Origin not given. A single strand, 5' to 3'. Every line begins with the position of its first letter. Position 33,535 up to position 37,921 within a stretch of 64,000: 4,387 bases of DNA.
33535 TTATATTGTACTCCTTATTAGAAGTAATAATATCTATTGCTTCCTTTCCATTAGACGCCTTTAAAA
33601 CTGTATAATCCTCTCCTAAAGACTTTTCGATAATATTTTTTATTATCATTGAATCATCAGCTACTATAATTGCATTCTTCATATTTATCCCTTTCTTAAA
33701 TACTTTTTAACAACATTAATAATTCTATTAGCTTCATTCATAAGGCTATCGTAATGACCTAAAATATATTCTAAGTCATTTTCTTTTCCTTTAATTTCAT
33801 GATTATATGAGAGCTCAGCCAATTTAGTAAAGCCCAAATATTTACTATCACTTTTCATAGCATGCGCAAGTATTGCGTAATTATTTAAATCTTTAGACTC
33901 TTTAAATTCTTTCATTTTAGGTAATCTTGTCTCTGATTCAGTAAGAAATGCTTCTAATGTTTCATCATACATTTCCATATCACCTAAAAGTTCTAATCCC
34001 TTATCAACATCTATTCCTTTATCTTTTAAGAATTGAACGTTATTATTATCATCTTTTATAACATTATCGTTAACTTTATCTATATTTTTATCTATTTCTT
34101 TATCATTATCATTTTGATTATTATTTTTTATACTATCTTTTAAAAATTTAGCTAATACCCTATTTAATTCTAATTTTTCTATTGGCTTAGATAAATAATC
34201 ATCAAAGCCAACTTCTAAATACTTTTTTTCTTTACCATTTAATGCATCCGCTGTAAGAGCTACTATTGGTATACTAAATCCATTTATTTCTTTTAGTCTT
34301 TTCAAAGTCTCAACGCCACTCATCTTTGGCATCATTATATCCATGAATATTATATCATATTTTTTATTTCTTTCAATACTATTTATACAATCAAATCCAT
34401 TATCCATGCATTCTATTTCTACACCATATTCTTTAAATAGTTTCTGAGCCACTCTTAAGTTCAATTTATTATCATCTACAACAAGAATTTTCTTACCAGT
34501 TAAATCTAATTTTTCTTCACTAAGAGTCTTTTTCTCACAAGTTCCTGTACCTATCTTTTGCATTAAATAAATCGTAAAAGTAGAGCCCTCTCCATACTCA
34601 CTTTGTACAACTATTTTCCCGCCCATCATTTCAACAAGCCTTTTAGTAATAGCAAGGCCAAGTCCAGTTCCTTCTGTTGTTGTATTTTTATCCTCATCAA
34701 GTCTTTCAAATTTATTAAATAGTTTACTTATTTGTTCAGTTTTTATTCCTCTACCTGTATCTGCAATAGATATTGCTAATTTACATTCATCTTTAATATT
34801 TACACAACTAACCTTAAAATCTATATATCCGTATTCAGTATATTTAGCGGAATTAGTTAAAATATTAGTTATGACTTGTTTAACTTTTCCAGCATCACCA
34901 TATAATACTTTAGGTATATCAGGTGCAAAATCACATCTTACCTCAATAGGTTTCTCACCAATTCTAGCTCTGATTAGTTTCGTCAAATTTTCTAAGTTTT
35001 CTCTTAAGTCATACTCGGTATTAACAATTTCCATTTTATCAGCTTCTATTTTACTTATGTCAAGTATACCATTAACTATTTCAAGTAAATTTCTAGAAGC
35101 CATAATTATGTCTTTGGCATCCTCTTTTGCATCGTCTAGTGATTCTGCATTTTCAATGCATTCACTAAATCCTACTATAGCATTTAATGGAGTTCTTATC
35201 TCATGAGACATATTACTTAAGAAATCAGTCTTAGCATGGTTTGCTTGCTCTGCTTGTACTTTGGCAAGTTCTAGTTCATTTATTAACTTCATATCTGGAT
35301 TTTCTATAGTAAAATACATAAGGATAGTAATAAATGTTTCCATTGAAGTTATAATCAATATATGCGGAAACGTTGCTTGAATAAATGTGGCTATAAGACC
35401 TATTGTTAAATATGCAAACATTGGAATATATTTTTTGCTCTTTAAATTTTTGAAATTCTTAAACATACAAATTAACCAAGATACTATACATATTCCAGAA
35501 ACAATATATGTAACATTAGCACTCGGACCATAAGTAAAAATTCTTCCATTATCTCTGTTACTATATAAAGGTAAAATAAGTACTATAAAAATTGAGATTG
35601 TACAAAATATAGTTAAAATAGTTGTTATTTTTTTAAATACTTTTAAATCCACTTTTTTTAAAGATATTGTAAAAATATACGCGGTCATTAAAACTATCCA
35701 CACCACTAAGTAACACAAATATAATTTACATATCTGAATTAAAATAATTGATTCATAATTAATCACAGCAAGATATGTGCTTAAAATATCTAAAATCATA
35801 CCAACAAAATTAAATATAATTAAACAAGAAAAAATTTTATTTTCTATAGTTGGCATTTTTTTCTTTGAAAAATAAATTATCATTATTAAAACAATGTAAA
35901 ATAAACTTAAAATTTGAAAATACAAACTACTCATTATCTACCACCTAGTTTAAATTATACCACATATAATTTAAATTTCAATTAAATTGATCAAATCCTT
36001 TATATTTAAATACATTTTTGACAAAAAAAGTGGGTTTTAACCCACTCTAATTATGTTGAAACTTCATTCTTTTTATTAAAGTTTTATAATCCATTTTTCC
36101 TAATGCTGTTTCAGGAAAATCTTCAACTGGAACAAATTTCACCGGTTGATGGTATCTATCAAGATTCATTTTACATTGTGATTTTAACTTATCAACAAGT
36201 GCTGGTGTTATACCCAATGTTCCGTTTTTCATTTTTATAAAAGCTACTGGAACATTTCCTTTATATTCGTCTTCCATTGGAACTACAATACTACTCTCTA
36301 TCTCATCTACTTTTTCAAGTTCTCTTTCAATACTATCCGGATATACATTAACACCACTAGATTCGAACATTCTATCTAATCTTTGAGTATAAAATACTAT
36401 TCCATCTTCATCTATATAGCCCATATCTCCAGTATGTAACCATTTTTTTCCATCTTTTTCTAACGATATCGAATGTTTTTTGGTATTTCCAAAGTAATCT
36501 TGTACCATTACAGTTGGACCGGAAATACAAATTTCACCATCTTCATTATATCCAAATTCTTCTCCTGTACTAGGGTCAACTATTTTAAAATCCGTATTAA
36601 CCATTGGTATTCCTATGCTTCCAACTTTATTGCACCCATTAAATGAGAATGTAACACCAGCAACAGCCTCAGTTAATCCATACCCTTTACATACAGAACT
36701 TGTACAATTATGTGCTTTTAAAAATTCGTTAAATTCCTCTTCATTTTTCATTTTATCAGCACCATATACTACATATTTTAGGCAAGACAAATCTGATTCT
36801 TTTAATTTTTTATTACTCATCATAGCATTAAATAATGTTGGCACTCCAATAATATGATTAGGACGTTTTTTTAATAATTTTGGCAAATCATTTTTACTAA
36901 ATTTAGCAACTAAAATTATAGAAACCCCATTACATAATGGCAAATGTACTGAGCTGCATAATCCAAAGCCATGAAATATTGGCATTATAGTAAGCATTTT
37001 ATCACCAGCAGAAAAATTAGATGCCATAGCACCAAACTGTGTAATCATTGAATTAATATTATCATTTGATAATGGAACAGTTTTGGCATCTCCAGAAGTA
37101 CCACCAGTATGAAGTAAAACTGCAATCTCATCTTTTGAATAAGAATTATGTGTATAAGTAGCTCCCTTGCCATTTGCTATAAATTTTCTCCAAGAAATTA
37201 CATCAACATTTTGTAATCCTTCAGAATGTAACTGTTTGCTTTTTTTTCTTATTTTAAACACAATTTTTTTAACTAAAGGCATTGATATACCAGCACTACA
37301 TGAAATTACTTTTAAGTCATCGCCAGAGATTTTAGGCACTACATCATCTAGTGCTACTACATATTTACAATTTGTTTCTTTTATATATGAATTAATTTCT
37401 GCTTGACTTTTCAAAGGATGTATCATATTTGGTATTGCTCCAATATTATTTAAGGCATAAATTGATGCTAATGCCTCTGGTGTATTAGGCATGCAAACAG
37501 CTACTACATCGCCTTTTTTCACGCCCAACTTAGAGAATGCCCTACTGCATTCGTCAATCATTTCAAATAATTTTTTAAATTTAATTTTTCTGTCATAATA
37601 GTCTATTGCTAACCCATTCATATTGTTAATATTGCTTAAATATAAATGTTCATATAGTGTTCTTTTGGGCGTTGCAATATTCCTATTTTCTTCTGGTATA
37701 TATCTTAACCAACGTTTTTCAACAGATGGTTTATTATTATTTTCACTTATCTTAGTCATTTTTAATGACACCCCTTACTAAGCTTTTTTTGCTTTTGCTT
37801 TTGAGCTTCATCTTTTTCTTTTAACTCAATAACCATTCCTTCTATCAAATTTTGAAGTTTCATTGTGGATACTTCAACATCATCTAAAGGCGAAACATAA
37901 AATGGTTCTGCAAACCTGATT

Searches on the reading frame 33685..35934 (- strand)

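Call 22: search_protein_families(library=pfam, proteins=[window:33685-35934:-], max_evalue=0.01)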
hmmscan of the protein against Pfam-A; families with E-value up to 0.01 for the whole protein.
window:33685-35934:- (749 aa): 4 families
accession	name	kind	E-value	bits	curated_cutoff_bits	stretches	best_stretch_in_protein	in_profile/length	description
PF02518.31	HATPase_c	-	2.8e-26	92.6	26.4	1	346-458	1-108/111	Histidine kinase-, DNA gyrase B-, and HSP90-like ATPase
PF00072.30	Response_reg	-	2.8e-24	85.9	30.2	1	483-592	1-108/111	Response regulator receiver domain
PF00512.31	HisKA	-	2.8e-16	59.8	26.9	1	234-298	1-65/66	His Kinase A (phospho-acceptor) domain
PF01627.28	Hpt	-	2.2e-05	25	24.6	1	659-710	2-53/84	Hpt domain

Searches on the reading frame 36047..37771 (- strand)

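Call 22: search_protein_families(library=pfam, proteins=[window:36047-37771:-], max_evalue=0.01)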
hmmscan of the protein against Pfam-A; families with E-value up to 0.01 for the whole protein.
window:36047-37771:- (574 aa): 2 families
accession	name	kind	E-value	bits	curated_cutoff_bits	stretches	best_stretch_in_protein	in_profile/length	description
PF00501.34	AMP-binding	-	1.4e-66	225.3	29.9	1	55-422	13-380/384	AMP-binding enzyme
PF13193.12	AMP-binding_C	-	2.4e-10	41.6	24.5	1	481-559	2-76/76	AMP-binding enzyme C-terminal domain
